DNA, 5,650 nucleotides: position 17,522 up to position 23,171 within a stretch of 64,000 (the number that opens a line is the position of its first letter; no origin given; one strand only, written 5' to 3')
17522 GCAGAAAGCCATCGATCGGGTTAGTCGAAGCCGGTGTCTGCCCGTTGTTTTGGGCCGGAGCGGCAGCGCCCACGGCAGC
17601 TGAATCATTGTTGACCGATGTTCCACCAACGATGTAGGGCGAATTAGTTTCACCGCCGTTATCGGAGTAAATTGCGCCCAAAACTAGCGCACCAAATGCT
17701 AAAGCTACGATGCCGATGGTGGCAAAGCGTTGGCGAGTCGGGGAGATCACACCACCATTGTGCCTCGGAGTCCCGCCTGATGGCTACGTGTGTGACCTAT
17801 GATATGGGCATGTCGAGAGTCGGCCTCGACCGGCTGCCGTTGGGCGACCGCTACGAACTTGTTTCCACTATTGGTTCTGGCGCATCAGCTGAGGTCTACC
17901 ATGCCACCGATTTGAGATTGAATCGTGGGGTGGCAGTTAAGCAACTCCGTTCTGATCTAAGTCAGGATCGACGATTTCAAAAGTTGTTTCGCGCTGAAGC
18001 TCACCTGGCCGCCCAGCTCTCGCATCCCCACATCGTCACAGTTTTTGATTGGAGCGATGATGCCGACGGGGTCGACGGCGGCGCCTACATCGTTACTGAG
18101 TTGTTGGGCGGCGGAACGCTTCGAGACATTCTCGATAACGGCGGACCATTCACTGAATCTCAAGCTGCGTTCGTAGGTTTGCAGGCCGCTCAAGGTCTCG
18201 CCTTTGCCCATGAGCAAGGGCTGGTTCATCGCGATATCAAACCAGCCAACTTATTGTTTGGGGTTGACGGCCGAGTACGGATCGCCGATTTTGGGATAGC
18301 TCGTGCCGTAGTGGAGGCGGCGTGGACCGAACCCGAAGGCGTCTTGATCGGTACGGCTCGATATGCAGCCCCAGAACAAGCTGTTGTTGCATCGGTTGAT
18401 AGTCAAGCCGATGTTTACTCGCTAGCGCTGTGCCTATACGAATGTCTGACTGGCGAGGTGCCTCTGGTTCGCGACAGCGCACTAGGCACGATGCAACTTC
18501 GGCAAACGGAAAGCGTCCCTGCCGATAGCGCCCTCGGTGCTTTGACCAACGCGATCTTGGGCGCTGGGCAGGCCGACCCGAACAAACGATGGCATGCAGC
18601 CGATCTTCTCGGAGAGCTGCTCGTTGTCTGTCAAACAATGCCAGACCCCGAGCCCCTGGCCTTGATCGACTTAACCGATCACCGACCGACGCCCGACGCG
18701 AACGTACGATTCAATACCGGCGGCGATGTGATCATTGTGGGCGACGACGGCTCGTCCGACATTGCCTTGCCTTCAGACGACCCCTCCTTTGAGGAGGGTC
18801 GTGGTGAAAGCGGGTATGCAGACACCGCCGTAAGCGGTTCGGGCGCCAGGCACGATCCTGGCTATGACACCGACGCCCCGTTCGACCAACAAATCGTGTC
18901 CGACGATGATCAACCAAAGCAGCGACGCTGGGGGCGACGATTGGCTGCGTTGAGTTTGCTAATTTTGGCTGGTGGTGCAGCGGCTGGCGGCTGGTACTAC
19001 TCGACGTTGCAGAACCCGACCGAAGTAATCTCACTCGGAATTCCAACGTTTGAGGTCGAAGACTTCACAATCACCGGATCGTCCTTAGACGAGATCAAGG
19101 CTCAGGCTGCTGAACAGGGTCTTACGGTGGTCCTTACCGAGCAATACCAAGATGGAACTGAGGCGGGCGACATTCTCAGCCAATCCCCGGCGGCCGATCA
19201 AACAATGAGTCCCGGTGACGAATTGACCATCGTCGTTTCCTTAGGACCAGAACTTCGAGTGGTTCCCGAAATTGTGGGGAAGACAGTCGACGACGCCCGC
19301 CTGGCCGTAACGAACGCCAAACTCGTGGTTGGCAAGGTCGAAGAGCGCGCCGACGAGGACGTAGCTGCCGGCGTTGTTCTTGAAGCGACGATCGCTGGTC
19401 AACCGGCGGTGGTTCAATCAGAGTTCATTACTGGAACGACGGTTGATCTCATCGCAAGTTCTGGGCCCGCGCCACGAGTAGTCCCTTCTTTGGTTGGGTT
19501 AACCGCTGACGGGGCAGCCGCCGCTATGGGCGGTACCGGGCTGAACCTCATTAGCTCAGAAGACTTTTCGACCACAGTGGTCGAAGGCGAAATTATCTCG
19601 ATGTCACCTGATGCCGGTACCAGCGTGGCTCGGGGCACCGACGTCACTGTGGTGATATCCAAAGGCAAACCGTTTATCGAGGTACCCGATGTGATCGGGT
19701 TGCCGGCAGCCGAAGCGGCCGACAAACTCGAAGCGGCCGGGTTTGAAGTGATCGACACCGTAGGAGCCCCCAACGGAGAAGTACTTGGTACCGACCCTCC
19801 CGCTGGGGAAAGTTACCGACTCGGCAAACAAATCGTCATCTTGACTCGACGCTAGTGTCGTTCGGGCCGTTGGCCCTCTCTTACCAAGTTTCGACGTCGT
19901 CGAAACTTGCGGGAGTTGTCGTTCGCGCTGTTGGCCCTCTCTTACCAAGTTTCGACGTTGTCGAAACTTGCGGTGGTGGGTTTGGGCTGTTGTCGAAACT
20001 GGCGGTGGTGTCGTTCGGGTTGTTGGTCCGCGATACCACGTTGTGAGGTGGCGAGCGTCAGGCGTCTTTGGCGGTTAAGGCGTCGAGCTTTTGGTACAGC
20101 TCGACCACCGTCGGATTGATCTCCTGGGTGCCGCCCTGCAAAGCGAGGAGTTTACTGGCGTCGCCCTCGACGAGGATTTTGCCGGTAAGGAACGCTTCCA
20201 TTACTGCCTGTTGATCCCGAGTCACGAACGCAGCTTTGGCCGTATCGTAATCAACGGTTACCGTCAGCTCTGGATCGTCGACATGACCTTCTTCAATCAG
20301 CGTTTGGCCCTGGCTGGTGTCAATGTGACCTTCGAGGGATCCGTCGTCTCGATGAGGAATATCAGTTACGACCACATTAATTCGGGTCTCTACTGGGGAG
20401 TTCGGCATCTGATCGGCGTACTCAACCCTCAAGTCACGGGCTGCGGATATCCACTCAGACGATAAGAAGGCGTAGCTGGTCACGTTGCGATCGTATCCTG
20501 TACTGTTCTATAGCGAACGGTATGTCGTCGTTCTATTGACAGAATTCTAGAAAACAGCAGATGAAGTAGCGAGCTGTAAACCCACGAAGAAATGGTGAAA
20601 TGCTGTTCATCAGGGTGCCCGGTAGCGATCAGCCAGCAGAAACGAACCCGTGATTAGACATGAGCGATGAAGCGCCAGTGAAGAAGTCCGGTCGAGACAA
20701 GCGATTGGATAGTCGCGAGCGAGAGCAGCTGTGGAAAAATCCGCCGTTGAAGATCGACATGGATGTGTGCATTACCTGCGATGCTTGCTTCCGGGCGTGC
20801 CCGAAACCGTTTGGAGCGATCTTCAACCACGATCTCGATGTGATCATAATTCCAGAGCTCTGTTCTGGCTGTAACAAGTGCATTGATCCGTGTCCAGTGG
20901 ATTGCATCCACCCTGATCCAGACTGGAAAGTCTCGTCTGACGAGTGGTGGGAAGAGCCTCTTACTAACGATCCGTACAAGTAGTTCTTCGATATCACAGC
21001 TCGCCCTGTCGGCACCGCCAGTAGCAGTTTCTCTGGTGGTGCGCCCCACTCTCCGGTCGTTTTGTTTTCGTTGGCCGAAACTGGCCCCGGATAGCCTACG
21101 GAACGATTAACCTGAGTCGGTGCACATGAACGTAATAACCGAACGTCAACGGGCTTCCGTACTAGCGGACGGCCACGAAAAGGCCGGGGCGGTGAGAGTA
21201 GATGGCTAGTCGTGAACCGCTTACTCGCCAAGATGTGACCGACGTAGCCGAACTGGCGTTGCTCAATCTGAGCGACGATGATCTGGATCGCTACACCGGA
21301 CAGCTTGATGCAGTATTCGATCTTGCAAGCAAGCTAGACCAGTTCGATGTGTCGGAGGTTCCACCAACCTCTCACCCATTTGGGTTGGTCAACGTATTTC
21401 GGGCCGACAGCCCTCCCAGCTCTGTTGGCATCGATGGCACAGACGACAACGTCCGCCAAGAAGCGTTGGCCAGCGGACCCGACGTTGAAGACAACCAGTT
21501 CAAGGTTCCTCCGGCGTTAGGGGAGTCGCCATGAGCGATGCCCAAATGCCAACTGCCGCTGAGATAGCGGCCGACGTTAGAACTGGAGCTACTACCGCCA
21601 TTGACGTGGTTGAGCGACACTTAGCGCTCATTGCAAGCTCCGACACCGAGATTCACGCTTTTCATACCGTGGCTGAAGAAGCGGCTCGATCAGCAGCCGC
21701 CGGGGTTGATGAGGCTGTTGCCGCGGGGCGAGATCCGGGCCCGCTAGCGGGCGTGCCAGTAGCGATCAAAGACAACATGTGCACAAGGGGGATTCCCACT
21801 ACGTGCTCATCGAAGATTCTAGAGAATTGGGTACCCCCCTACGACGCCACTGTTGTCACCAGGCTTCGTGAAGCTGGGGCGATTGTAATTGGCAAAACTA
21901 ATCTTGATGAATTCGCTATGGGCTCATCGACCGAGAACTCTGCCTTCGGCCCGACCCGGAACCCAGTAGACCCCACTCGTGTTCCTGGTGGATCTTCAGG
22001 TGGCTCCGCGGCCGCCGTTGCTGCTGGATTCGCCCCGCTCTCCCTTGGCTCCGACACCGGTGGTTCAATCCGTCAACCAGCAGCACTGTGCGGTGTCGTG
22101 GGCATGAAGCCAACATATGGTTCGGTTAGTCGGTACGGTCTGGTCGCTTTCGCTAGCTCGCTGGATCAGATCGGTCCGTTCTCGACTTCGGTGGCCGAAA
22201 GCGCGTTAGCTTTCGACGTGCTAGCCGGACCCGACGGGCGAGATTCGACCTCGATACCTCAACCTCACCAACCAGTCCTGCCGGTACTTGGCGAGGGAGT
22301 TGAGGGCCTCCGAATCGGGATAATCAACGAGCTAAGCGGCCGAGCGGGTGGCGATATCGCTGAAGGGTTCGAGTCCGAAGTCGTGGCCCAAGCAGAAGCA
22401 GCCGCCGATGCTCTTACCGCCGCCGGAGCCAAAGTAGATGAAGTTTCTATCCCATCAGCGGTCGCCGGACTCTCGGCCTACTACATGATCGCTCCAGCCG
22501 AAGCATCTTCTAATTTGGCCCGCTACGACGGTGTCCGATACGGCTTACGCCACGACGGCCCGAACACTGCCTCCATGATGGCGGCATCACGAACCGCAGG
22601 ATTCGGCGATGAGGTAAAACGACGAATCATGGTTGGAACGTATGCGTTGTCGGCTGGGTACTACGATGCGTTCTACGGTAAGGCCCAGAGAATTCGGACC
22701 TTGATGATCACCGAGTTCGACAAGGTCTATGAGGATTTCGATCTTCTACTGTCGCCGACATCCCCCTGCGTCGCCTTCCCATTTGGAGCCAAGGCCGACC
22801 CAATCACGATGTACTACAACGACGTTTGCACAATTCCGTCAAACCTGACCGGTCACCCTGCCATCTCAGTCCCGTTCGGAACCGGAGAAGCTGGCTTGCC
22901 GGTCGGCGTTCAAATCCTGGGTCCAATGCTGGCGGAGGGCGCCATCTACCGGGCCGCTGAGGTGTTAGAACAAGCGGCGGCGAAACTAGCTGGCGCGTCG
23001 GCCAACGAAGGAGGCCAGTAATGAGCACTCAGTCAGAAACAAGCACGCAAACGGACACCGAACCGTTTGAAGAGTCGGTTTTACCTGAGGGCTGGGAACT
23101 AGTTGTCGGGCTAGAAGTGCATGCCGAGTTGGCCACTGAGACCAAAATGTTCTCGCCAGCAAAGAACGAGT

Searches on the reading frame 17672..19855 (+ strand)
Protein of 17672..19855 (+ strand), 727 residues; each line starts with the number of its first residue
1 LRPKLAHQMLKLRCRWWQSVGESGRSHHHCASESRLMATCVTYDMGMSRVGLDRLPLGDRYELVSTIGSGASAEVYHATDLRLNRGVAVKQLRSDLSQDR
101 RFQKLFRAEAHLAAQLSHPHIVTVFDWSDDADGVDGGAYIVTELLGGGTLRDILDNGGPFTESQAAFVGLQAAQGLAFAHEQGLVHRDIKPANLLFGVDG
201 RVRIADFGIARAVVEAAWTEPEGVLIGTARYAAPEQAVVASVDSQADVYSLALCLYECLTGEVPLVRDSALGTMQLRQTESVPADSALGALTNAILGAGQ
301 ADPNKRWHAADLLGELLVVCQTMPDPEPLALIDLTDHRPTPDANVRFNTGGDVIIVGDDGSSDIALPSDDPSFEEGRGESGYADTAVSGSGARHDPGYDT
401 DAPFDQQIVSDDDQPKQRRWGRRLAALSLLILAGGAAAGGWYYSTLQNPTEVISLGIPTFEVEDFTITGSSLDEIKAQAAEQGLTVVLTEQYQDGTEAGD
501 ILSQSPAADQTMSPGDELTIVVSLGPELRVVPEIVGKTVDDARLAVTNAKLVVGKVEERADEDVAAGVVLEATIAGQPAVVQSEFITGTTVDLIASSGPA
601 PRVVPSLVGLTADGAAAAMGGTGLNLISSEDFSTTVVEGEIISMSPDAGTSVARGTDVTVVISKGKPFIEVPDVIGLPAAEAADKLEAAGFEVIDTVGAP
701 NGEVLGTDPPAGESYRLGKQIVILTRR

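Call 121: search_protein_families(library=pfam, proteins=[window:17672-19855:+], max_evalue=0.001)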
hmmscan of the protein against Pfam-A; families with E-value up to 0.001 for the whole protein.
window:17672-19855:+ (727 aa): 4 families
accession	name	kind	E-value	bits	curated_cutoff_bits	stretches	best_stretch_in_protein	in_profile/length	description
PF03793.24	PASTA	-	9.2e-45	150.9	23.2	4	603-664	2-64/64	PASTA domain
PF00069.31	Pkinase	-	3.4e-44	151.7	31.7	1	61-278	1-212/263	Protein kinase domain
PF07714.23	PK_Tyr_Ser-Thr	-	5.4e-32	111.5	23.1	1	63-312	3-254/258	Protein tyrosine and serine/threonine kinase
PF01636.29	APH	-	3.4e-05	24.2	23.2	0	179-202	165-188/239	Phosphotransferase enzyme family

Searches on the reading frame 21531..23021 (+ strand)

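Call 121: search_protein_families(library=pfam, proteins=[window:21531-23021:+], max_evalue=0.001)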
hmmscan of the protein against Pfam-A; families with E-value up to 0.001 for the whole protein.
window:21531-23021:+ (496 aa): 1 family
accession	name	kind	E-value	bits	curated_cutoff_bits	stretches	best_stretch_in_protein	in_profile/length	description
PF01425.27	Amidase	-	2.2e-150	502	27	1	25-470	1-442/445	Amidase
